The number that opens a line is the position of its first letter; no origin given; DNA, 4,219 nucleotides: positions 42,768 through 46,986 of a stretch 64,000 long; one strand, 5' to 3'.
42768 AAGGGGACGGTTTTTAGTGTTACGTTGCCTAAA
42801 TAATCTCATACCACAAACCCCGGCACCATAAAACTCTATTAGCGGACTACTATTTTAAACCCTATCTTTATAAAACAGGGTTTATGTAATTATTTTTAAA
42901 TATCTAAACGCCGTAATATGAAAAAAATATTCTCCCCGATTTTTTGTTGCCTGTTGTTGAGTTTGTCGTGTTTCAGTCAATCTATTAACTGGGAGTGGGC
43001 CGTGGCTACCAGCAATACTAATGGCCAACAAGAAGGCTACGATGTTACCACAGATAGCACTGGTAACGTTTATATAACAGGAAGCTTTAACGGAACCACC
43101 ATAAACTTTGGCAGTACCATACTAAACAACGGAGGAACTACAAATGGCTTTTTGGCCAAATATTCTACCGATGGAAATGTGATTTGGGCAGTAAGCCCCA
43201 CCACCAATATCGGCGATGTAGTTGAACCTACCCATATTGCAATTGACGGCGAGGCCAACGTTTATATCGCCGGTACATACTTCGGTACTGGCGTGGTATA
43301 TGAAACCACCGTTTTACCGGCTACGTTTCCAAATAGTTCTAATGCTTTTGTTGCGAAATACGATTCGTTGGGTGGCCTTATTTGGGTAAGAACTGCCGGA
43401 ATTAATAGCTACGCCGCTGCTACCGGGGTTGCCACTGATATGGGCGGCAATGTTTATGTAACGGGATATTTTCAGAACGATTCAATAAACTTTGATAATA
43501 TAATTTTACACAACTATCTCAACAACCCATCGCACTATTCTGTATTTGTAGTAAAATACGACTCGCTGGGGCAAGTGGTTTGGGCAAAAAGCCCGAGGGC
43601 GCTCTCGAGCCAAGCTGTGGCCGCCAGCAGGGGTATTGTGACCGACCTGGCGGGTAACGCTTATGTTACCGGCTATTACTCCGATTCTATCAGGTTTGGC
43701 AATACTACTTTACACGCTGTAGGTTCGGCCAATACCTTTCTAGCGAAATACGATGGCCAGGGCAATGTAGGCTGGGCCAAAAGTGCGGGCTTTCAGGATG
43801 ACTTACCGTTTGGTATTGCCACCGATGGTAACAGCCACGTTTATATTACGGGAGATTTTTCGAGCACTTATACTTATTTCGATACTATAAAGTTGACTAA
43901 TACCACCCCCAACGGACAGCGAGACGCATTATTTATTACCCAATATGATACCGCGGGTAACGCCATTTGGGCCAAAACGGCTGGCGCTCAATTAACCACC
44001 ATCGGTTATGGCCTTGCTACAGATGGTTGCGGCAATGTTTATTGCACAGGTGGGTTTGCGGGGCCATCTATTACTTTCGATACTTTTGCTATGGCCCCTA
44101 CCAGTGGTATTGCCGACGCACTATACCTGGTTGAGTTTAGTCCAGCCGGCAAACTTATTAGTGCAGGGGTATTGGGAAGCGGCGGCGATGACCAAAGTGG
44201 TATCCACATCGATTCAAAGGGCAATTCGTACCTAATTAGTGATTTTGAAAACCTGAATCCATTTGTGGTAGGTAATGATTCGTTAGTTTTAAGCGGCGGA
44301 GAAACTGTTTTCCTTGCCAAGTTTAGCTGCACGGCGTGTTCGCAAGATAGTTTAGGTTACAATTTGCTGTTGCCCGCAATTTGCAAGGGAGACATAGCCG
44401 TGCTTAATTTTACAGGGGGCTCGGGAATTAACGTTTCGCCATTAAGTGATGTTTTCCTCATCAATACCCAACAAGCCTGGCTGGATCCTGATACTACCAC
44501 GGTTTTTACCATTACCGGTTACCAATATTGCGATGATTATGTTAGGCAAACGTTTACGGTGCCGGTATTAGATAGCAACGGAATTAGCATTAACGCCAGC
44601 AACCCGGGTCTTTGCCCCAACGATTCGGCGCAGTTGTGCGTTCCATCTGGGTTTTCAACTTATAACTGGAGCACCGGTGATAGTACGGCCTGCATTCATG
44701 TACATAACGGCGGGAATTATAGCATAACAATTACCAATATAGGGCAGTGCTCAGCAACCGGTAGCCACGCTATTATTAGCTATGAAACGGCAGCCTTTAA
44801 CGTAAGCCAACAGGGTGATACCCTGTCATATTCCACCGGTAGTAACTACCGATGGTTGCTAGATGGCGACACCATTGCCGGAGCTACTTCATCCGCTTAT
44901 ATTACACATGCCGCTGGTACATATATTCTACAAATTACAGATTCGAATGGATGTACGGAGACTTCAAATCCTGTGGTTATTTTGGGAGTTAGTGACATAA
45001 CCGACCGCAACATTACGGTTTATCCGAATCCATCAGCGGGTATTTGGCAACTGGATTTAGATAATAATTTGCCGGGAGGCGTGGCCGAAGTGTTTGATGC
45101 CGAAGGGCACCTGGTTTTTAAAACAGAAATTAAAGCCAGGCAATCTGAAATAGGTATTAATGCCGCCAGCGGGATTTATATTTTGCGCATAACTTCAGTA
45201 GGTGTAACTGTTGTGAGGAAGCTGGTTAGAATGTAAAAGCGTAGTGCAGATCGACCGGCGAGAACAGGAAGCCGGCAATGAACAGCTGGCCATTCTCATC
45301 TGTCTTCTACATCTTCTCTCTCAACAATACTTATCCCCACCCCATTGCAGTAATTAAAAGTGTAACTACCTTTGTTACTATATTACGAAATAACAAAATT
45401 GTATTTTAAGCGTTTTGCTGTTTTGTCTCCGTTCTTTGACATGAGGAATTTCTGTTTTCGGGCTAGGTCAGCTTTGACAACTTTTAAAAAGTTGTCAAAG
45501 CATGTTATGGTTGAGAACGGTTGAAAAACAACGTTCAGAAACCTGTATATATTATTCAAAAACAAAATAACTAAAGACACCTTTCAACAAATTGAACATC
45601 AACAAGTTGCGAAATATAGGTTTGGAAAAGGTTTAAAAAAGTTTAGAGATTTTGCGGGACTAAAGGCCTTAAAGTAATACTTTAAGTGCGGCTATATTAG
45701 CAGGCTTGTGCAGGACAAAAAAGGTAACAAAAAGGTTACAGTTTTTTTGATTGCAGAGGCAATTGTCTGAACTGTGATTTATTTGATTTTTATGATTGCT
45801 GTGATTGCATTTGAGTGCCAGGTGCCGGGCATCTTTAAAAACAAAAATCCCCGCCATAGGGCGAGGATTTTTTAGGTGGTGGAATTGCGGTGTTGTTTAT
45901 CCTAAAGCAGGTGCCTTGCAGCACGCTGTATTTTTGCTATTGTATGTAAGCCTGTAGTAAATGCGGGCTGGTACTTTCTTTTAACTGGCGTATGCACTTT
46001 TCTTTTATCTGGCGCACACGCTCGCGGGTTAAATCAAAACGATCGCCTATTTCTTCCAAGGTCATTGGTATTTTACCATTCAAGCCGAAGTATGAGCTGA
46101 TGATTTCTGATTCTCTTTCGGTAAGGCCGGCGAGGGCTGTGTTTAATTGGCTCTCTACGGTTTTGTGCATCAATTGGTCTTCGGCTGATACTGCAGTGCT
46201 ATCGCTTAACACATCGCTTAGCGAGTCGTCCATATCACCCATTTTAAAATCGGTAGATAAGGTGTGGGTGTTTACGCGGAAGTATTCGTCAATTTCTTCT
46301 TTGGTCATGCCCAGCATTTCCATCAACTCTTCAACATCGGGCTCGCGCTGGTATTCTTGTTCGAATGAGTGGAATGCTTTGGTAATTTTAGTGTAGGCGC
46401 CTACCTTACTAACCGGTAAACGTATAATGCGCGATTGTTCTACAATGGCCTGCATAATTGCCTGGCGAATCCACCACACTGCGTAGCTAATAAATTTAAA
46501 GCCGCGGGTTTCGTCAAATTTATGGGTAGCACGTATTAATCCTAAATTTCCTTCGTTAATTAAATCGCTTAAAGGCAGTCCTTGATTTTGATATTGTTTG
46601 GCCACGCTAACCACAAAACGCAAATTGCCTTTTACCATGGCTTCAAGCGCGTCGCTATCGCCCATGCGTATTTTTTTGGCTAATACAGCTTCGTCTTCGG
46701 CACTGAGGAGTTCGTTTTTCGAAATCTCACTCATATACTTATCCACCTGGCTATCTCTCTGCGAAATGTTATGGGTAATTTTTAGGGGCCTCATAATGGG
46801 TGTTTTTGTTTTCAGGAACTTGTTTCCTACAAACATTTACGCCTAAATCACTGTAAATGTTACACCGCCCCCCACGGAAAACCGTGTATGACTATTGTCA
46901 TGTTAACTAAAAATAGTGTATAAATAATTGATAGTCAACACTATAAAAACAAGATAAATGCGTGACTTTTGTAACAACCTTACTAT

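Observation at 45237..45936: About 600 bp with no convincing ORF between two convergent gene ends (SBBP protein and rpoD)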

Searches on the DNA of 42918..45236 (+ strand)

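Call 100: search_rna_families(source=L093, start=400, end=2060, threshold=evalue, max_evalue=1, show_alignments=2)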
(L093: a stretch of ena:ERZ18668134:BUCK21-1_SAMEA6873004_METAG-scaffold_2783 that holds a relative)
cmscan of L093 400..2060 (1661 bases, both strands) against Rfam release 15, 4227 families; matches with E-value up to 1: 11.
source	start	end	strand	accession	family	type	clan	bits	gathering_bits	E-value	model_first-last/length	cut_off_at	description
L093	1939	2001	+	RF02985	ftsZ-DE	Gene; sRNA;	-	30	72.2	0.0029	1-69/69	no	ftsZ-DE RNA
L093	1950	2001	+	RF00506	Thr_leader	Cis-reg; leader;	-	29.4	55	0.0048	1-118/118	no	Threonine operon leader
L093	1957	2041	-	RF00121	MicC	Gene; sRNA;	-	28.2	90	0.13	1-123/123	no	MicC RNA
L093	1935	2009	+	RF00121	MicC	Gene; sRNA;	-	26.7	90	0.26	1-123/123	no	MicC RNA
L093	1964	2014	-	RF00506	Thr_leader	Cis-reg; leader;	-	26.4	55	0.025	1-118/118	no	Threonine operon leader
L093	1937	2014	+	RF02621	BSnc120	Gene; sRNA;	-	24.1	114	0.012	1-88/88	no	Brucella sRNA 120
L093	1965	1998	+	RF02859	Arrc11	Gene; sRNA;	-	22.2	52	0.73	88-123/175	no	Actinobacillus sRNA 11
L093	1969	1996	+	RF01772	rnk_pseudo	Cis-reg; leader;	-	22.1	55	0.65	73-100/108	no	Pseudomonas rnk leader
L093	1951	1998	+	RF00512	Leu_leader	Cis-reg; leader;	-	21.8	50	0.12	1-148/148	no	Leucine operon leader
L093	1965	2060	-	RF02901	AaHKsRNA41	Gene; sRNA;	-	18.9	97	0.15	86-187/187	5'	Aggregatibacter sRNA 41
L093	1968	2060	-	RF02601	BASRCI337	Gene; sRNA;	-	15.4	229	0.65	95-191/191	5'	Brucella sRNA CI337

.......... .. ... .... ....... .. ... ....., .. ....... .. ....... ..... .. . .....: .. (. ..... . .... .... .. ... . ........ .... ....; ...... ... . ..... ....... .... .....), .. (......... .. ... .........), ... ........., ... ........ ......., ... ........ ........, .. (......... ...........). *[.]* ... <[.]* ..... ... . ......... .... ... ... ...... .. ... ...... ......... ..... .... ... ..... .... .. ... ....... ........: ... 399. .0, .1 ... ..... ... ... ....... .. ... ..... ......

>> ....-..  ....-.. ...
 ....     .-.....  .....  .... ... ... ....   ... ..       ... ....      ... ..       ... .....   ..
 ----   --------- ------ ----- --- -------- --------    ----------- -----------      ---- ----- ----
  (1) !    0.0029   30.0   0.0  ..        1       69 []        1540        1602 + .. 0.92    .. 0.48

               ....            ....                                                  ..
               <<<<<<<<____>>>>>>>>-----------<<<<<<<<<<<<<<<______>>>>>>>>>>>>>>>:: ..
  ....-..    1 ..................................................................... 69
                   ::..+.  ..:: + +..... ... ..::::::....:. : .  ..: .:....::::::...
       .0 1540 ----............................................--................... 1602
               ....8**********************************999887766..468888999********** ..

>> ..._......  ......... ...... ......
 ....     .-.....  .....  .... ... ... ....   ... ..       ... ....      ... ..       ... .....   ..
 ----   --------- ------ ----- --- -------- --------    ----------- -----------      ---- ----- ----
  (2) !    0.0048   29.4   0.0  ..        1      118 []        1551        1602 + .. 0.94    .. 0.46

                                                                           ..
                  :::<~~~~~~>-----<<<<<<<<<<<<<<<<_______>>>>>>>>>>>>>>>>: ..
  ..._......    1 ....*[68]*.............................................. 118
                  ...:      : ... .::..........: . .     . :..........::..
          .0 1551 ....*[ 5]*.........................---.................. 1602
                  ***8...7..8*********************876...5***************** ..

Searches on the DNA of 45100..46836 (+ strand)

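Call 4: search_rna_families(source=window, start=45100, end=46050, threshold=evalue, max_evalue=10, show_alignments=3)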
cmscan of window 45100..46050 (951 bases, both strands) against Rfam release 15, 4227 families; matches with E-value up to 10: 17.
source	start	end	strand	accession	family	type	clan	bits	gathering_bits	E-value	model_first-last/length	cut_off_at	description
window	45715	45875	+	RF00022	GcvB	Gene;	-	22.8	42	0.011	1-204/204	no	GcvB RNA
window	45843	45950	-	RF01400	istR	Gene; antitoxin;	-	21.3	45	0.093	1-130/130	no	istR Hfq binding RNA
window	45814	45877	+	RF02064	STnc370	Gene; sRNA;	-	21.2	54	5.7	1-71/71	no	Enterobacterial sRNA STnc370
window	45837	45909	-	RF01772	rnk_pseudo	Cis-reg; leader;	-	20.7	55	0.74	1-108/108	no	Pseudomonas rnk leader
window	45450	45546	+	RF02903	AaHKsRNA96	Gene; antisense;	-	19.7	43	1.8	1-117/117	no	Aggregatibacter sRNA 96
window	45818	45874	+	RF00512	Leu_leader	Cis-reg; leader;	-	18.6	50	0.46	1-148/148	no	Leucine operon leader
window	45816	45872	+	RF02450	ncr1175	Gene; sRNA;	-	18.4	60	1.5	1-110/110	no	Bacillus sRNA ncr1175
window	45841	45904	-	RF00512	Leu_leader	Cis-reg; leader;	-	17.6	50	0.84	1-148/148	no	Leucine operon leader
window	45845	45903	-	RF01393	isrJ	Gene; sRNA;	-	17.6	37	1.8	1-75/75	no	isrJ Hfq binding RNA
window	45257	45505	-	RF01950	KCNQ1OT1_5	Gene; lncRNA;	-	17.3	120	8.8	1-226/226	no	KCNQ1 overlapping transcript 1 conserved region 5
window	45843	45873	-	RF02621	BSnc120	Gene; sRNA;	-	16.9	114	1.2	40-70/88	no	Brucella sRNA 120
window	45770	45875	+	RF01859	Phe_leader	Cis-reg; leader;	-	16.9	55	6.9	1-125/125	no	Phenylalanine leader peptide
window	45471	45501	-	RF04228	MIR6140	Gene; miRNA;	-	16.1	140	6.2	1-165/165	no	MIR6140 microRNA precursor family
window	45792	45870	+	RF01393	isrJ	Gene; sRNA;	-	15.8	37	4.6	1-75/75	no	isrJ Hfq binding RNA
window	45454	45529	+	RF03634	mir-3524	Gene; miRNA;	-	15.2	99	6.1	1-84/84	no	mir-3524 microRNA precursor family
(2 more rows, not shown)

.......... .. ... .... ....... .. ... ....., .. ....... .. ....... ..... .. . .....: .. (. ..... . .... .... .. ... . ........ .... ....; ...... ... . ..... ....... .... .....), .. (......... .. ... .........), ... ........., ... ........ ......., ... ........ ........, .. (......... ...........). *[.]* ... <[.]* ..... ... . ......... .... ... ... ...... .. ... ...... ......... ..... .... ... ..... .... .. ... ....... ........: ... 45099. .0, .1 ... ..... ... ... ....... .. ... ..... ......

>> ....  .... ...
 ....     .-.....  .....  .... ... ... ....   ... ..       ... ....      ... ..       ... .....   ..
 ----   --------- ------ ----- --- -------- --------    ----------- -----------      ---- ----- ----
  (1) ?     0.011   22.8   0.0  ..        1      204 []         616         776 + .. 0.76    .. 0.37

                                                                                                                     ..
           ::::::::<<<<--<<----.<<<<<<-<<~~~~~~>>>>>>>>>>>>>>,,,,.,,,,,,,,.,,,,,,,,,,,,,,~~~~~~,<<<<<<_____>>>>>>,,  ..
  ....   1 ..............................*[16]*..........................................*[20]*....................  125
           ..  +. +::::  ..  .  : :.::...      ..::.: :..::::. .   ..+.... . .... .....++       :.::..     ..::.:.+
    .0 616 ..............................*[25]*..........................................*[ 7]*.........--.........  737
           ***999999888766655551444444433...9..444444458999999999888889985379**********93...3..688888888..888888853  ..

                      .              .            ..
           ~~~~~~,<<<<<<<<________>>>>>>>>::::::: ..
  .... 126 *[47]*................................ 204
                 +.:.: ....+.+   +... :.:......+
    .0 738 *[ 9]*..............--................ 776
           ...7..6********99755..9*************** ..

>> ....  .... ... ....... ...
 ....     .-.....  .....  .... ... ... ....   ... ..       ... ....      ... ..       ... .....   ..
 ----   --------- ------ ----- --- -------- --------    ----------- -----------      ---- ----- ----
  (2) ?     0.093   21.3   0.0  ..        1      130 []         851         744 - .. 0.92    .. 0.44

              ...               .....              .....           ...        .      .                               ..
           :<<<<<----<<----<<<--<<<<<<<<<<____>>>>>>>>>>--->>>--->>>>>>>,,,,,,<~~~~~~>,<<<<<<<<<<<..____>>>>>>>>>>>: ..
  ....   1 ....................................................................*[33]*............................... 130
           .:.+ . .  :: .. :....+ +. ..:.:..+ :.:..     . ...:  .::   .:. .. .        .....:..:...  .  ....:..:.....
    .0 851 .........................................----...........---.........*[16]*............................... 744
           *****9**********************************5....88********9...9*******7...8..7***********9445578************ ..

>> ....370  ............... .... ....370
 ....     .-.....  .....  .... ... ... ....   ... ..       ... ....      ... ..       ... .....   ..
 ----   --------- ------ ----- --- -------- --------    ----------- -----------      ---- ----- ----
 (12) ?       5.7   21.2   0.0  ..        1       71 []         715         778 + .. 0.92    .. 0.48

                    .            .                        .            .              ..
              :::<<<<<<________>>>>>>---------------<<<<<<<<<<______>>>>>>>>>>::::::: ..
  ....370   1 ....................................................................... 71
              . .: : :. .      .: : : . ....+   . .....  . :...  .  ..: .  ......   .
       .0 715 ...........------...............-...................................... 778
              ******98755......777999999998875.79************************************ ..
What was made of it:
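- On Any Rfam family (4227 models): In E-value mode the best hit is GcvB at 22.8 bits against a threshold of 42; the rest are terminator look-alikes (call 4).
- Closest known: GcvB. Same: It is the best sub-threshold Rfam match, at 45715-45875 on the + strand (22.8 bits, E = 0.011, call 4).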

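Call 48: search_dna_similar(query=window:45237-45936:+, collection=plasmids, mode=distant, max_evalue=0.01, max_rows=10)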
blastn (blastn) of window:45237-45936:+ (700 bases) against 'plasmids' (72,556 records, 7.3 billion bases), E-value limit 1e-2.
Records with a match: 1; places in all: 1; records where one place covers at least 80% of the query: 0.
Best place of each record, by identity: 90-95% 1.
By first word of the organism name: Pseudoalteromonas 1.
By predicted mobility (MOB-suite, as given by PLSDB): non-mobilizable 1.
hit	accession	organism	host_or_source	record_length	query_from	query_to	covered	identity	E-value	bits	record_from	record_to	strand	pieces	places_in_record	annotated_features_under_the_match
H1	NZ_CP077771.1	Pseudoalteromonas shioyasakiensis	Haliotis discus hannai,plate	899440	602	636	5%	91.4%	4e-3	51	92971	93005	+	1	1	none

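Call 49: search_dna_similar(query=window:45237-45936:+, collection=phages, mode=distant, max_evalue=0.01, max_rows=10)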
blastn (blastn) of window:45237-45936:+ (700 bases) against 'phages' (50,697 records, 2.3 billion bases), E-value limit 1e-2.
No match.
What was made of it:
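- On MITE or other mobile element: No phage or plasmid match (calls 48, 49).
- There is no match in phage or plasmid collections (calls 48, 49).
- Tried and rejected: Rejected (calls 48, 49).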

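Call 73: search_rna_families(sources=[L082, L083, L084, L091, L096, L094], threshold=gathering)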
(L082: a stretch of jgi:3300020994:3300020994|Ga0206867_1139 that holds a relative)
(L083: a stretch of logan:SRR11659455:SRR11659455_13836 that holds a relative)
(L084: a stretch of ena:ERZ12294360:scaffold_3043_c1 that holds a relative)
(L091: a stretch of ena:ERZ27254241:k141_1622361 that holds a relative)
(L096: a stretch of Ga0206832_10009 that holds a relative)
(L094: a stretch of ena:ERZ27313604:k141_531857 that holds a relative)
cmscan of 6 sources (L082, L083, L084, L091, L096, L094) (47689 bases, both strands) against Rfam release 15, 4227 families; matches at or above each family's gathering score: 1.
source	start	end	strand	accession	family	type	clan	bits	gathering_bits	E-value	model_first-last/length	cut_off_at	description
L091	7333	7420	-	RF00005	tRNA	Gene; tRNA;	CL00001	55.9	29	1.8e-09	1-71/71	no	tRNA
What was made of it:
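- On Any Rfam family (4227 models): The homologous L093 gap also has none (calls 73, 100).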

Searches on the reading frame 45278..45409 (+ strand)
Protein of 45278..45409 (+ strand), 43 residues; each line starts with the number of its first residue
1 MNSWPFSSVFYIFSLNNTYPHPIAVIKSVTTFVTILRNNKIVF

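Call 8: search_protein_families(library=pfam, proteins=[window:45278-45409:+], max_evalue=0.01)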
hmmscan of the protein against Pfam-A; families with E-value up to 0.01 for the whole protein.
window:45278-45409:+ (43 aa): 0 families

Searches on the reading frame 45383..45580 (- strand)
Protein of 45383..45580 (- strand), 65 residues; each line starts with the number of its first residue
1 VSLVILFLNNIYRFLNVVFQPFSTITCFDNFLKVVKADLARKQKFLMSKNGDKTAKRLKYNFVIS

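Call 8: search_protein_families(library=pfam, proteins=[window:45383-45580:-], max_evalue=0.01)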
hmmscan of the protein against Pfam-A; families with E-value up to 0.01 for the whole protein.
window:45383-45580:- (65 aa): 0 families

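Call 54: search_protein_representatives(protein=window:45383-45580:-)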
Query: 65 residues. Proteins with E-value up to 0.001 (for the whole library): 1; up to 1e-10: 0; up to 1e-30: 0. The best 1 are listed.
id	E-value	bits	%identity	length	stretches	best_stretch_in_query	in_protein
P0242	1.5e-07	47.7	31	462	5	22-58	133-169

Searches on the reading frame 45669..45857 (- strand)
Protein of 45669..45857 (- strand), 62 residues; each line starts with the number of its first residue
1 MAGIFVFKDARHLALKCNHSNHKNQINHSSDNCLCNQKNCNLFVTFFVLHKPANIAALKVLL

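Call 8: search_protein_families(library=pfam, proteins=[window:45669-45857:-], max_evalue=0.01)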
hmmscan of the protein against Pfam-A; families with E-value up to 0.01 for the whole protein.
window:45669-45857:- (62 aa): 0 families

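Call 45: list_cluster_members(proteins=[window:45669-45857:-, window:45383-45580:-, window:45372-45524:+, window:45278-45409:+, window:45805-45957:+, window:45774-45875:+, window:45244-45357:+])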
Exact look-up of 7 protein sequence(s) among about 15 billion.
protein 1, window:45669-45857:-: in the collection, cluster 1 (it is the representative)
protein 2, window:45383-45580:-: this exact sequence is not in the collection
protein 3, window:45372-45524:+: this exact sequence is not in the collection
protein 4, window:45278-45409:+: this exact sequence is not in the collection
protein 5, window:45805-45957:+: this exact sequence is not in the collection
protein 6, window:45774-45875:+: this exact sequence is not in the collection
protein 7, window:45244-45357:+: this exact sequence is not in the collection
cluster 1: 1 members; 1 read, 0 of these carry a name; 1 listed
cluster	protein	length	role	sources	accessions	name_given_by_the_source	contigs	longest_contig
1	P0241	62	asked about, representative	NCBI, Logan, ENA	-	-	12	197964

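Call 46: find_homologous_proteins(query=window:45669-45857:-, max_evalue=10)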
Query window:45669-45857:- (62 aa): 1 proteins with E <= 10 among 1 candidates.
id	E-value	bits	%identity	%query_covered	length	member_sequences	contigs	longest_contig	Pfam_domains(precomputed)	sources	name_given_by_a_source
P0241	3.0e-34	133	100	100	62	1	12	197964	-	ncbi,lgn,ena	-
